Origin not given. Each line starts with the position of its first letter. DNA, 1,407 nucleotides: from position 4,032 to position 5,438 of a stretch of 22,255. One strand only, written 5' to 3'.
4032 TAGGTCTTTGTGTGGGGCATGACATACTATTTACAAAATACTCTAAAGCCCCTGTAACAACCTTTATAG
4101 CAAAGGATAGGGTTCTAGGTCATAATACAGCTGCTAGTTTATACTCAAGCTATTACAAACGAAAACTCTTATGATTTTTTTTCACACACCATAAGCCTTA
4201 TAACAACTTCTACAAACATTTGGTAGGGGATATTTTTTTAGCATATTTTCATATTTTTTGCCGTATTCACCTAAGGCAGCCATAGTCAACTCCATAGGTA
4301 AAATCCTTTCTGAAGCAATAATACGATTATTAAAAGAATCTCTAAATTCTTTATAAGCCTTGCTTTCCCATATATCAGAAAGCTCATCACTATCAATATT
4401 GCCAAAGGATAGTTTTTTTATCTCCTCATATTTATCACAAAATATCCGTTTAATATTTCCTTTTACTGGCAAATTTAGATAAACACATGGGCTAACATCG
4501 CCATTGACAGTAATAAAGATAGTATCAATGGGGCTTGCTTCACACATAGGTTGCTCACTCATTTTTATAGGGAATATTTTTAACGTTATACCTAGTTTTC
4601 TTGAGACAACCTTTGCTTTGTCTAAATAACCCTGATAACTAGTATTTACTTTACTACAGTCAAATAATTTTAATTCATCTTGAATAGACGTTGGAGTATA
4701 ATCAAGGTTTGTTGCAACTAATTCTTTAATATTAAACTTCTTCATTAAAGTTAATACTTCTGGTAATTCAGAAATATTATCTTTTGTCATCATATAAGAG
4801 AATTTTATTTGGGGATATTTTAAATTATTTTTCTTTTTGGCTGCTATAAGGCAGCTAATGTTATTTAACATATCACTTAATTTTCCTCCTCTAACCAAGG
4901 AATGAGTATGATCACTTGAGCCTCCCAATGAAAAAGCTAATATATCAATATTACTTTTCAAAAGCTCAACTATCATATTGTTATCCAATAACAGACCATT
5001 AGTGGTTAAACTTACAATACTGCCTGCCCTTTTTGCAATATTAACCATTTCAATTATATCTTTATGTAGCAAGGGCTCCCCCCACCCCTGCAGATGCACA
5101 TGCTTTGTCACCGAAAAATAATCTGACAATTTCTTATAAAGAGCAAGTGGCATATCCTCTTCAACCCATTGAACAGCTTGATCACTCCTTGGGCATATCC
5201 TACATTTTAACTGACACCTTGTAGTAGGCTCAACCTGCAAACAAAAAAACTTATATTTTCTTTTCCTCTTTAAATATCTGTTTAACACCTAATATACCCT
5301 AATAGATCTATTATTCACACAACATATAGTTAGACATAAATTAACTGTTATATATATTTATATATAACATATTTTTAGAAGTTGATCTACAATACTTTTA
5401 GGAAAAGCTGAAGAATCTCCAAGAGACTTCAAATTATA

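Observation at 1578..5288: Uncharacterised Fe-S / radical SAM gene cluster: Mrp-like ATPase without CxxC, radical SAM, DUF1847, and a convergent radical SAM/SPASM-like enzyme. No precursor peptide is visible.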

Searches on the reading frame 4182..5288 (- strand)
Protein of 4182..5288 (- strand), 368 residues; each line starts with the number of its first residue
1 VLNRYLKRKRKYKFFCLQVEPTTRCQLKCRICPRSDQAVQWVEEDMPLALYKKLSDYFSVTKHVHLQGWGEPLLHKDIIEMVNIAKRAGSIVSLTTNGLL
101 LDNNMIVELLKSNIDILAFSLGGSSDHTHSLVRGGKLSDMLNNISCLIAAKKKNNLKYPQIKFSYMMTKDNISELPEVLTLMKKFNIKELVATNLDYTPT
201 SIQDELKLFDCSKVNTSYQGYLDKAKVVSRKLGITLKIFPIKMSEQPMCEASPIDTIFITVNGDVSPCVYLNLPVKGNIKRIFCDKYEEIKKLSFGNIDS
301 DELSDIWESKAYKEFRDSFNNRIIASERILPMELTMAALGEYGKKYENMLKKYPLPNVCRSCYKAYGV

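Call 3: search_protein_families(library=pfam, proteins=[window:4182-5288:-], max_evalue=0.01)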
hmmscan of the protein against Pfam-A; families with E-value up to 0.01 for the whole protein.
window:4182-5288:- (368 aa): 2 families
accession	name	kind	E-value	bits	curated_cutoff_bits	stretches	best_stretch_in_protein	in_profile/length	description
PF04055.27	Radical_SAM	-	2.4e-15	57.5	29.5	1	19-180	1-164/166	Radical SAM superfamily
PF13186.11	SPASM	-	4.5e-13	49.7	21.5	1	252-318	3-54/67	Iron-sulfur cluster-binding domain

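Call 4: search_protein_families(library=ncbifam, proteins=[window:4182-5288:-], max_evalue=0.01)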
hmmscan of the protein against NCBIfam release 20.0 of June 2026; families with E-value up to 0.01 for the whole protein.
window:4182-5288:- (368 aa): 50 families (the best 25 are shown)
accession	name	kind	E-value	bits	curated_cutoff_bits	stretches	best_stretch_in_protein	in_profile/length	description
TIGR04317.1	W_rSAM_matur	equivalog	1.1e-54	185.9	380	1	17-325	6-308/349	tungsten cofactor oxidoreductase radical SAM maturase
TIGR04311.1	rSAM_Geo_metal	subfamily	2.8e-45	155.1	400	2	17-200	5-193/423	radical SAM/SPASM family putative metalloenzyme maturase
TIGR04051.1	rSAM_NirJ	equivalog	9.8e-18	64.2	515.45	1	23-199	10-180/354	heme d1 biosynthesis radical SAM protein NirJ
TIGR04545.1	rSAM_ahbD_hemeb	equivalog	3.4e-17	62.9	500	1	20-186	5-166/339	heme b synthase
NF050035.1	rSAM_WgK_link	exception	1.2e-15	57.4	650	1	15-240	9-226/367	radical SAM/SPASM peptide maturase WgkB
TIGR04251.1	SCM_rSAM_ScmF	equivalog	2.4e-15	56.8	400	1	22-323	11-304/353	SynChlorMet cassette radical SAM/SPASM protein ScmF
TIGR02109.1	PQQ_syn_pqqE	equivalog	2.5e-15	56.3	381.35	1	17-316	9-290/358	pyrroloquinoline quinone biosynthesis protein PqqE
TIGR04054.1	rSAM_NirJ1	equivalog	3.7e-15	55.4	650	1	22-198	43-213/387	putative heme d1 biosynthesis radical SAM protein NirJ1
TIGR04133.1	rSAM_w_lipo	hypoth_equivalog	9.9e-15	54.3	425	1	9-317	18-309/350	TIGR04133 family radical SAM/SPASM protein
TIGR04053.2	TIGR04053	equivalog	1.2e-13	51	395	1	18-188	11-179/366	TIGR04053 family radical SAM/SPASM domain-containing protein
TIGR04546.1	rSAM_ahbC_deAc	equivalog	1.8e-13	50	650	1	22-198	46-216/390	12,18-didecarboxysiroheme deacetylase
TIGR04303.1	GeoRSP_rSAM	equivalog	4.2e-13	49.6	400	1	24-309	14-277/325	GeoRSP system radical SAM/SPASM protein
NF038283.1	viperin_w_prok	equivalog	7.7e-13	48.2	180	1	22-174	9-169/281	viperin family antiviral radical SAM protein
TIGR02666.1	moaA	equivalog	1.4e-12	47.3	284.05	1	18-184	13-182/336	GTP 3',8-cyclase MoaA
NF001199.0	PRK00164.2-1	equivalog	1.7e-12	47.1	231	1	15-187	12-180/308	GTP 3',8-cyclase MoaA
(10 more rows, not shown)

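Call 37: find_homologous_proteins(query=window:4182-5288:-, max_evalue=1e-10)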
Query window:4182-5288:- (368 aa): 1091 proteins with E <= 1e-10 among 4103 candidates; the best 120 are listed.
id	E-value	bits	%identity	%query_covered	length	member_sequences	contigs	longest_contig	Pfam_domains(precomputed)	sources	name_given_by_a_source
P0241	5.1e-246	833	100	100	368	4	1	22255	PF13186.12,PF04055.28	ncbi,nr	ncbi:MAG: radical SAM protein [Deferribacterota bacterium]|nr:radical SAM protein [Deferribacterota 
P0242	1.0e-159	550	63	100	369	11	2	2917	PF13186.12,PF04055.28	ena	-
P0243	7.6e-103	363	44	100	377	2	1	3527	PF13186.12,PF04055.28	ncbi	-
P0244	1.3e-102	362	43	100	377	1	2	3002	PF13186.12,PF04055.28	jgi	jgi:MoaA/NifB/PqqE/SkfB family radical SAM enzyme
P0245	1.4e-100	355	44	98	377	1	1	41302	PF13186.12,PF04055.28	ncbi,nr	ncbi:MAG: radical SAM protein [Thermodesulfovibrionales bacterium]|nr:radical SAM protein [Thermodes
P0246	4.1e-100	354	44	100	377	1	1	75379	PF13186.12,PF04055.28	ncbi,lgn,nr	ncbi:MAG: radical SAM protein [Nitrospirae bacterium]|nr:radical SAM protein [Nitrospirota bacterium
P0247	1.3e-99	352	42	100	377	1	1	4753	PF13186.12,PF04055.28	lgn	-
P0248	4.0e-99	350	44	98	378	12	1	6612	PF13186.12,PF04055.28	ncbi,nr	ncbi:MAG: radical SAM protein [Deltaproteobacteria bacterium]|nr:radical SAM protein [Deltaproteobac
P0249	4.1e-99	350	43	99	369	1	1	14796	PF13186.12,PF04055.28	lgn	-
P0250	4.9e-99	350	44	100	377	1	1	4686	PF13186.12,PF04055.28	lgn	-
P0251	7.0e-99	350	43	100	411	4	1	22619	PF13186.12,PF04055.28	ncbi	-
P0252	7.6e-98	346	43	100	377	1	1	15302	PF13186.12,PF04055.28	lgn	-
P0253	1.1e-97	346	44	100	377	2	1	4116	PF13186.12,PF04055.28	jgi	jgi:MoaA/NifB/PqqE/SkfB family radical SAM enzyme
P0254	6.5e-97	343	42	100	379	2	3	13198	PF13186.12,PF04055.28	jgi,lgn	jgi:MoaA/NifB/PqqE/SkfB family radical SAM enzyme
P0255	7.9e-97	343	43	98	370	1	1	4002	PF13186.12,PF04055.28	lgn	-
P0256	8.3e-97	343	44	100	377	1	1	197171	PF13186.12,PF04055.28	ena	-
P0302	3.3e-84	301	41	92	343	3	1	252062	PF13186.12,PF04055.28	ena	-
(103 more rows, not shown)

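Call 38: find_encoding_contigs(protein=P0246, flank=6000, max_places=1)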
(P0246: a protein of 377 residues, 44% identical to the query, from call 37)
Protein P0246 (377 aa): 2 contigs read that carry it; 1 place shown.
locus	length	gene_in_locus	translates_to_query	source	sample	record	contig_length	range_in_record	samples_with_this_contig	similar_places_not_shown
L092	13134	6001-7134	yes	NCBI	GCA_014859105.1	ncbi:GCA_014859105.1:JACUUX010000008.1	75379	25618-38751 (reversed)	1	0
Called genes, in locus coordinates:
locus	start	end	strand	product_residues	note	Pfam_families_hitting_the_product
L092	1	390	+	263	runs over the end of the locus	PF23023:Anti-Pycsar_Apyc1, PF00753:Lactamase_B, PF12706:Lactamase_B_2 (weak)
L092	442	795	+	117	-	PF00037:Fer4, PF12797:Fer4_2 (weak), PF12837:Fer4_6, PF13237:Fer4_10, PF14697:Fer4_21 (faint), PF25160:LdpA_Fe-S-bd (faint), PF12838:Fer4_7, PF13187:Fer4_9, +3 more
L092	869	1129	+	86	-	-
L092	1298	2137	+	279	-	PF00753:Lactamase_B, PF12706:Lactamase_B_2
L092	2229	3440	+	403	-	-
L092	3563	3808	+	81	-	PF00571:CBS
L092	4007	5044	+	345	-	PF00989:PAS, PF08448:PAS_4, PF13188:PAS_8 (weak), PF13426:PAS_9, PF08447:PAS_3 (weak), PF00512:HisKA, PF02518:HATPase_c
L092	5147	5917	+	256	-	PF03372:Exo_endo_phos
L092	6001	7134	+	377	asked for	PF04055:Radical_SAM, PF13186:SPASM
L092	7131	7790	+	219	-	PF13489:Methyltransf_23, PF13847:Methyltransf_31 (weak), PF08241:Methyltransf_11, PF08242:Methyltransf_12 (weak), PF13649:Methyltransf_25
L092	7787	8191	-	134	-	PF01980:TrmO_N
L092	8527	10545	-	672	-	PF07715:Plug (weak), PF00593:TonB_dep_Rec_b-barrel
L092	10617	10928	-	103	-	-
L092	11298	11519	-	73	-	-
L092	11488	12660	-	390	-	PF10087:DUF2325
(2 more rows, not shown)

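Call 39: find_encoding_contigs(protein=P0256, flank=6000, max_places=1)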
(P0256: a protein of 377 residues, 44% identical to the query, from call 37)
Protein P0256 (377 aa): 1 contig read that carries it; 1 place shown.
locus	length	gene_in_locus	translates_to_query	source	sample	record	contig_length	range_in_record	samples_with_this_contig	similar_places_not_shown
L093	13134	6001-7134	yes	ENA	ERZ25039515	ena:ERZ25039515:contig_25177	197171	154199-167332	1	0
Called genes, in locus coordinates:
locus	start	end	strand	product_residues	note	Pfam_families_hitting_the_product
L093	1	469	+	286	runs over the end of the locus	PF01656:CbiA, PF10609:ParA, PF13614:AAA_31 (weak), PF13187:Fer4_9 (faint), PF25160:LdpA_Fe-S-bd (faint), PF14697:Fer4_21 (weak), PF12838:Fer4_7 (weak), PF10609:ParA (weak), +2 more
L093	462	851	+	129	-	PF03061:4HBT (weak)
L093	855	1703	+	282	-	PF01656:CbiA, PF13614:AAA_31 (faint), PF12838:Fer4_7 (faint), PF00037:Fer4 (faint), PF12837:Fer4_6 (faint), PF14697:Fer4_21 (weak), PF13484:Fer4_16 (faint), PF10609:ParA (weak)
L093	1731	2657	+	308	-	PF04055:Radical_SAM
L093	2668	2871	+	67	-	PF14697:Fer4_21 (faint), PF06902:Fer4_19 (weak), PF00037:Fer4 (faint), PF13237:Fer4_10 (weak), PF13459:Fer4_15, PF13370:Fer4_13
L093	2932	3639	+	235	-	PF23023:Anti-Pycsar_Apyc1, PF00753:Lactamase_B, PF12706:Lactamase_B_2 (weak)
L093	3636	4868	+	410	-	-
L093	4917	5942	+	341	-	PF09872:DUF2099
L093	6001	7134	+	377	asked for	PF04055:Radical_SAM, PF13186:SPASM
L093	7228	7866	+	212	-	PF13489:Methyltransf_23, PF08241:Methyltransf_11, PF13649:Methyltransf_25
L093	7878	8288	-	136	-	PF01980:TrmO_N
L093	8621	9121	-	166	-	PF10114:PocR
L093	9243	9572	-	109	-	-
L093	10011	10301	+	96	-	PF02001:DUF134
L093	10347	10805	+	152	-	PF02579:Nitro_FeMo-Co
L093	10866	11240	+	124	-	PF08821:CGGC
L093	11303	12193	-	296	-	PF00582:Usp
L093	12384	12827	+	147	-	PF00376:MerR, PF13411:MerR_1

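Call 40: find_encoding_contigs(protein=P0302, flank=6000, max_places=1)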
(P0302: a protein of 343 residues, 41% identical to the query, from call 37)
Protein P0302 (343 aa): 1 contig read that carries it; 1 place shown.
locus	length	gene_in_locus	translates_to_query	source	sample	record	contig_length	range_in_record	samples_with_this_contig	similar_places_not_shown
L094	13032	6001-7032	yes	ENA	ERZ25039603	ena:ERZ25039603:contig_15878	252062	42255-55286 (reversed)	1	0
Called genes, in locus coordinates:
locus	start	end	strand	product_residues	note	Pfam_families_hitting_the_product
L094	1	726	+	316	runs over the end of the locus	PF04055:Radical_SAM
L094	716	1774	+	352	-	PF00989:PAS, PF08448:PAS_4, PF13426:PAS_9, PF08447:PAS_3 (weak), PF00512:HisKA, PF02518:HATPase_c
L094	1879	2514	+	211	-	PF02535:Zip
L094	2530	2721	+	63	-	PF06902:Fer4_19 (weak), PF13237:Fer4_10 (weak), PF00037:Fer4 (weak), PF13459:Fer4_15, PF13370:Fer4_13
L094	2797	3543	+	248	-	PF23023:Anti-Pycsar_Apyc1, PF00753:Lactamase_B, PF12706:Lactamase_B_2 (weak)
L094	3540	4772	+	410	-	-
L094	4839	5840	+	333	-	PF09872:DUF2099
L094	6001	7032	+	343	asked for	PF04055:Radical_SAM, PF13186:SPASM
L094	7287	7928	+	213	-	PF13489:Methyltransf_23, PF13847:Methyltransf_31 (weak), PF08241:Methyltransf_11, PF08242:Methyltransf_12 (weak), PF13649:Methyltransf_25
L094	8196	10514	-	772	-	PF03772:Competence, PF00753:Lactamase_B, PF23023:Anti-Pycsar_Apyc1 (weak)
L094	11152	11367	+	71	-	-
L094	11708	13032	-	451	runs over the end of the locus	PF02878:PGM_PMM_I, PF02879:PGM_PMM_II, PF02880:PGM_PMM_III, PF00408:PGM_PMM_IV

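Call 41: search_protein_families(library=ncbifam, proteins=[L093:1731-2657:+, L093:2932-3639:+, L093:3636-4868:+, L093:4917-5942:+, L093:6001-7134:+, L093:7228-7866:+, L093:7878-8288:-, L093:10866-11240:+, L093:855-1703:+], max_evalue=0.00001)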
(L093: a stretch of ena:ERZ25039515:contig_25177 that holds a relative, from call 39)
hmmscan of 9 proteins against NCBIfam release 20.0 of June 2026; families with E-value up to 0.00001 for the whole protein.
L093:1731-2657:+ (308 aa): 15 families
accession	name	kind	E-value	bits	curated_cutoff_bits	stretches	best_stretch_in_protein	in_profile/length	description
TIGR04317.1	W_rSAM_matur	equivalog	1.2e-15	57.5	380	1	25-215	12-195/349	tungsten cofactor oxidoreductase radical SAM maturase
TIGR02668.1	moaA_archaeal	equivalog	8.1e-14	51.3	325.25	1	25-186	18-171/303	GTP 3',8-cyclase MoaA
TIGR02666.1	moaA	equivalog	1.3e-13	50.6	284.05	1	26-180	19-171/336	GTP 3',8-cyclase MoaA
NF001199.0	PRK00164.2-1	equivalog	7.5e-13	48.3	231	1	25-184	20-171/308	GTP 3',8-cyclase MoaA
TIGR02493.1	PFLA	equivalog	1.6e-11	44.1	231.75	1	24-194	22-186/235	pyruvate formate-lyase-activating protein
TIGR03972.1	rSAM_TYW1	equivalog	2.2e-10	40.1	317.95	1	72-197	122-241/297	4-demethylwyosine synthase TYW1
NF038283.1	viperin_w_prok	equivalog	1.3e-09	37.7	180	1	25-200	10-184/281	viperin family antiviral radical SAM protein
TIGR04038.1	tatD_link_rSAM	subfamily_domain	2.1e-09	37.4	129.7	1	25-144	16-137/192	TatD family nuclease-associated radical SAM protein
TIGR03963.1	rSAM_QueE_Clost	equivalog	1.3e-07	31.6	260.1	1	22-134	24-132/219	putative 7-carboxy-7-deazaguanine synthase QueE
TIGR04100.1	rSAM_pair_X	hypoth_equivalog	1.5e-07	31.2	262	1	26-144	17-141/197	TIGR04100 family radical SAM protein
NF045702.1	rSAM_GDGT_ether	equivalog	2.6e-07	29.6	450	1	26-180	95-244/486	tetraether lipid synthase Tes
TIGR04311.1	rSAM_Geo_metal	subfamily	3.2e-07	29.7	400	1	27-187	13-170/423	radical SAM/SPASM family putative metalloenzyme maturase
NF053743.1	LipS2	equivalog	7.1e-06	25.7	270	0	25-171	31-172/292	LipS2 family lipoyl synthase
TIGR04321.1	spiroSPASM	subfamily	7.7e-06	24.8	250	0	24-183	238-400/510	spiro-SPASM protein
TIGR02495.1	NrdG2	equivalog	9.6e-06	25.1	131.15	0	25-110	24-102/193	anaerobic ribonucleoside-triphosphate reductase activating protein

L093:2932-3639:+ (235 aa): 14 families
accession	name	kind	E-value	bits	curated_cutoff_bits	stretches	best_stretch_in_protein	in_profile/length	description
TIGR02651.1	RNase_Z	equivalog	9.3e-10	38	292.95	1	25-81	20-73/302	ribonuclease Z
NF033105.1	bla_subclass_B3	equivalog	3e-09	36.6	240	1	25-79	25-81/257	subclass B3 metallo-beta-lactamase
NF000801.0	PRK00055.1-3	equivalog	9.2e-09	34.8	252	1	25-82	22-82/307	ribonuclease Z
NF040644.1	blaPAM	exception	4e-08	32.7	615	1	25-87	59-123/287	PAM family subclass B3 metallo-beta-lactamase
NF041257.1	GntH_guanitoxin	equivalog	8.8e-08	31.4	333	1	30-80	41-88/374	guanitoxin biosynthesis MBL fold metallo-hydrolase GntH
NF000469.2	CAR_gen_B3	exception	9e-08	31.5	500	1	13-79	66-132/311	CAR family subclass B3 metallo-beta-lactamase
NF012229.1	bla_class_B_core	domain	1.2e-07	32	100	1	27-103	19-93/139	metallo-beta-lactamase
NF007597.0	PRK10241.1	equivalog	2.5e-07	30.3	421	1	30-102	20-88/251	hydroxyacylglutathione hydrolase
NF033106.1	blaL1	exception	3.4e-07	29.5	560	1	26-85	62-123/290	L1 family subclass B3 metallo-beta-lactamase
NF000438.2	blaPOM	exception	9.5e-07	28.3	610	1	20-79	54-115/286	POM family subclass B3 metallo-beta-lactamase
NF033185.1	B3_Acin_new2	exception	1.8e-06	27.4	625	1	25-83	53-112/285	putative subclass B3 metallo-beta-lactamase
NF047896.1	blaMIM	exception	2.4e-06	27.1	640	1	8-78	58-127/306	MIM family subclass B3 metallo-beta-lactamase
NF002558.0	PRK02126.1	subfamily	2.8e-06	26.6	315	1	31-106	26-98/345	ribonuclease Z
NF040470.1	blaEAM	exception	8.9e-06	24.9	660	0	25-80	83-140/318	EAM family subclass B3 metallo-beta-lactamase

L093:3636-4868:+ (410 aa): 0 families

L093:4917-5942:+ (341 aa): 1 family
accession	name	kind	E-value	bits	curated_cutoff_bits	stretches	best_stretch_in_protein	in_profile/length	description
TIGR03275.1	methan_mark_8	hypoth_equivalog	3.4e-68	229.6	232.7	1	36-289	10-253/259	methanogenesis marker 8 protein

L093:6001-7134:+ (377 aa): 39 families (the best 25 are shown)
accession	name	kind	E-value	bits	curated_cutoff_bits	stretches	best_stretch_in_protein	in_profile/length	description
TIGR04317.1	W_rSAM_matur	equivalog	5.1e-57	193.6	380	1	22-326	7-304/349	tungsten cofactor oxidoreductase radical SAM maturase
TIGR04311.1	rSAM_Geo_metal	subfamily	9.6e-45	153.4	400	2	21-216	5-202/423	radical SAM/SPASM family putative metalloenzyme maturase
NF050035.1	rSAM_WgK_link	exception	1.6e-20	73.4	650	1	22-259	12-240/367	radical SAM/SPASM peptide maturase WgkB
TIGR04545.1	rSAM_ahbD_hemeb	equivalog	3.1e-18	66.3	500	1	24-197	5-172/339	heme b synthase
TIGR04051.1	rSAM_NirJ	equivalog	1.3e-17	63.8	515.45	1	26-204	9-180/354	heme d1 biosynthesis radical SAM protein NirJ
TIGR02668.1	moaA_archaeal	equivalog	4e-17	62.2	325.25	1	21-277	12-269/303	GTP 3',8-cyclase MoaA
NF001199.0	PRK00164.2-1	equivalog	4.5e-17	62.1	231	1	20-251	13-238/308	GTP 3',8-cyclase MoaA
TIGR04054.1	rSAM_NirJ1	equivalog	9.5e-17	60.7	650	1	16-202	35-212/387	putative heme d1 biosynthesis radical SAM protein NirJ1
TIGR02666.1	moaA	equivalog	1.9e-16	59.9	284.05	1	26-192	17-185/336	GTP 3',8-cyclase MoaA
TIGR04347.1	pseudo_SAM_Halo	equivalog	6.1e-16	58.7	525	1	26-206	45-218/390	TIGR04347 family pseudo-SAM/SPASM protein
TIGR04251.1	SCM_rSAM_ScmF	equivalog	3.4e-15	56.3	400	1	28-330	13-306/353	SynChlorMet cassette radical SAM/SPASM protein ScmF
TIGR02109.1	PQQ_syn_pqqE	equivalog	4.6e-15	55.4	381.35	1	19-204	7-186/358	pyrroloquinoline quinone biosynthesis protein PqqE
TIGR04546.1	rSAM_ahbC_deAc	equivalog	7e-15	54.7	650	1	25-203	45-216/390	12,18-didecarboxysiroheme deacetylase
TIGR04053.2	TIGR04053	equivalog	1e-14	54.6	395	1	16-195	6-181/366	TIGR04053 family radical SAM/SPASM domain-containing protein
TIGR03961.1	rSAM_PTO1314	hypoth_equivalog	2.8e-14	53.1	306.05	1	4-204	9-195/332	PTO1314 family radical SAM protein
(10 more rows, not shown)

L093:7228-7866:+ (212 aa): 6 families
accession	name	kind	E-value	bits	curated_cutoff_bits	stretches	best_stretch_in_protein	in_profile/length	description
NF045667.1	MTase_DVU1556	equivalog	6.3e-11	42.1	155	1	43-176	26-163/213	DVU_1556 family methyltransferase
TIGR01934.1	MenG_MenH_UbiE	subfamily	1.6e-09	37.4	158.35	1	39-129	39-141/223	ubiquinone/menaquinone biosynthesis methyltransferase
NF001243.0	PRK00216.1-4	equivalog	1.6e-06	27.6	235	1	77-129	99-151/237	demethylmenaquinone methyltransferase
NF001241.0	PRK00216.1-2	equivalog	3.3e-06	26.9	327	1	48-131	64-149/231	demethylmenaquinone methyltransferase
NF001244.0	PRK00216.1-5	equivalog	4.7e-06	26.1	216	0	46-129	55-153/236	bifunctional demethylmenaquinone methyltransferase/2-methoxy-6-polyprenyl-1,4-benzoquinol methylase UbiE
TIGR02072.1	BioC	equivalog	7.5e-06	25.9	184.95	1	41-179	36-177/244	malonyl-ACP O-methyltransferase BioC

L093:7878-8288:- (136 aa): 1 family
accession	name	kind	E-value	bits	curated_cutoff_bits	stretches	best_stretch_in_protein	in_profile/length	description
TIGR00104.1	tRNA_TsaA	equivalog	6.1e-34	117.3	93.25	1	4-128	3-131/143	tRNA (N6-threonylcarbamoyladenosine(37)-N6)-methyltransferase TrmO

L093:10866-11240:+ (124 aa): 0 families

L093:855-1703:+ (282 aa): 15 families
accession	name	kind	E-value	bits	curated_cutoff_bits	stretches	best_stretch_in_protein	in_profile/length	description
TIGR01969.1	minD_arch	subfamily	1.3e-18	67.1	201.75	2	158-267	106-215/251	cell division ATPase MinD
TIGR01968.1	minD_bact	equivalog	1.5e-17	63.8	212.9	1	158-264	109-219/261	septum site-determining protein MinD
NF041136.1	MrpORP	equivalog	8.1e-12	45.1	450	1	147-271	102-238/365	iron-sulfur cluster carrier protein MrpORP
TIGR03371.1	cellulose_yhjQ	equivalog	8.4e-10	38.5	157.85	0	1-37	1-37/246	cellulose biosynthesis protein BcsQ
NF041546.1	ParA_partition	equivalog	9.3e-10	38.4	180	1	149-275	67-198/203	ParA family partition ATPase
NF041891.1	hdrA_Methbact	equivalog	1.3e-09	36.9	1300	1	60-120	566-629/762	ferredoxin:CoB-CoM heterodisulfide reductase subunit HdrA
NF041778.1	hetero_SS_HdrA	equivalog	2.3e-09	35.7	1400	1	55-112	576-636/771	ferredoxin:CoB-CoM heterodisulfide reductase subunit HdrA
NF040770.1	hetero_SS_HdrA2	exception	3e-09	35.6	1100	1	59-113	570-627/777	CoB-CoM heterodisulfide reductase HdrA2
NF008079.0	PRK10818.1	equivalog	1.2e-07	31.4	508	0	160-204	113-157/270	septum site-determining protein MinD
TIGR02700.1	flavo_MJ0208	hypoth_equivalog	1.7e-06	27.5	251.35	1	58-112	140-197/234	dihydromethanopterin reductase (acceptor)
NF042909.1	FMH_DH_FwdF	exception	1.9e-06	27.2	375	0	60-112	219-277/336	tungsten-dependent formylmethanofuran dehydrogenase subunit FwdF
NF038196.1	ferrodoxin_EFR1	subfamily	3.2e-06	27.4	75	1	59-114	177-234/242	EFR1 family ferrodoxin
TIGR02179.1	PorD_KorD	subfamily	3.8e-06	26.9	60.05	0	61-113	20-76/78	2-oxoacid:acceptor oxidoreductase, delta subunit, pyruvate/2-ketoisovalerate family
NF045874.1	Vhu_polyferre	exception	8.7e-06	24.7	600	0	50-111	112-176/381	F420-non-reducing hydrogenase associated-polyferredoxin VhuB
TIGR01944.1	rnfB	subfamily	8.8e-06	25.4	68.7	0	51-115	98-166/190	RnfABCDGE type electron transport complex subunit B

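Call 47: search_solved_structures(query=window:4182-5288:-, max_evalue=0.001)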
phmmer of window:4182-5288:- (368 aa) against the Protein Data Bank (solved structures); distinct sequences matched with E-value up to 0.001: 4.
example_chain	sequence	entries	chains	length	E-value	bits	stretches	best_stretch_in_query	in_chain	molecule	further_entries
4m7t_A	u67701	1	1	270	1.6e-05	27.6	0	14-85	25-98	BtrN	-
4m7s_A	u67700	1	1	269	2e-05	27.2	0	14-85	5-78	BtrN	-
7vob_C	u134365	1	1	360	2.1e-05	27.1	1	67-187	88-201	Cytosylglucuronate decarboxylase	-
7voc_C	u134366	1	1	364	2.2e-05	27.1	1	67-187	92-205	Cytosylglucuronate decarboxylase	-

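Call 53: search_protein_families(library=pfam, proteins=[L093:3636-4868:+, L093:10866-11240:+], max_evalue=0.01)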
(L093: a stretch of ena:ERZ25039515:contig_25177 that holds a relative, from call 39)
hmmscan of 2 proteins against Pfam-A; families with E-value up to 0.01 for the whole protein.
L093:3636-4868:+ (410 aa): 0 families

L093:10866-11240:+ (124 aa): 1 family
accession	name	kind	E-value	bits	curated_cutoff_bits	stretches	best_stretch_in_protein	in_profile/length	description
PF08821.16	CGGC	-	7.2e-24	84.5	27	1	7-122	1-106/106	CGGC domain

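Call 55: find_related_loci(query=A3, collection=metagenome_contigs, flank=8000)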
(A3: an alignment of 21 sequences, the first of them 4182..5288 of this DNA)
Query A3 (368 aa) in metagenome_contigs; peptide patterns used: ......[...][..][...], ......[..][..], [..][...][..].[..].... (x = any residue, [..] = any of these).
341 stretches matched a pattern; 222 encode a relative of the query (tblastn E <= 1e-3); the best 80 are kept; 80 distinct loci.
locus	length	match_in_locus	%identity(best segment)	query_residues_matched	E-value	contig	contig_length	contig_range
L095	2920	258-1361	85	1-368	0e+0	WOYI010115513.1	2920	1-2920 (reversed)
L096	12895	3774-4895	43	2-368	5e-104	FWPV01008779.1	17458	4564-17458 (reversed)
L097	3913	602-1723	44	2-368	3e-105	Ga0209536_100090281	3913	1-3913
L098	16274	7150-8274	42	1-368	1e-103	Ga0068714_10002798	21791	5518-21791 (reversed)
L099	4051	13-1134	43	2-368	3e-104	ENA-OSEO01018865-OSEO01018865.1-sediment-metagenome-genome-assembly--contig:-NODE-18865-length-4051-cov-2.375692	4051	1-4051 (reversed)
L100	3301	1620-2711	42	10-368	4e-103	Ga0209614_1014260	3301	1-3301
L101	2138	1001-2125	41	1-368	1e-105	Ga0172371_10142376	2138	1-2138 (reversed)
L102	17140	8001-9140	42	3-368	3e-100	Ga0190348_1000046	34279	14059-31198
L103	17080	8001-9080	43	14-368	1e-99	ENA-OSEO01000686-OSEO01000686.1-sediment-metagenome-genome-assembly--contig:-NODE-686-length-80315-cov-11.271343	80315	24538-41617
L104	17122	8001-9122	40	2-368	2e-98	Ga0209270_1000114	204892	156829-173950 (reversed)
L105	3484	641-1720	43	14-368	2e-99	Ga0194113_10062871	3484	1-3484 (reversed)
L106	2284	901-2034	41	3-366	2e-102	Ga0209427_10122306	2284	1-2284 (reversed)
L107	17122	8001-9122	40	2-368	8e-98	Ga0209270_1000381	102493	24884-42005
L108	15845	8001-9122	40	2-368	8e-98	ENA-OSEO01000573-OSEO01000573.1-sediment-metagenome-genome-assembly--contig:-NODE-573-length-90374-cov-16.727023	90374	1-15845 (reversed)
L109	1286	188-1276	41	8-368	1e-105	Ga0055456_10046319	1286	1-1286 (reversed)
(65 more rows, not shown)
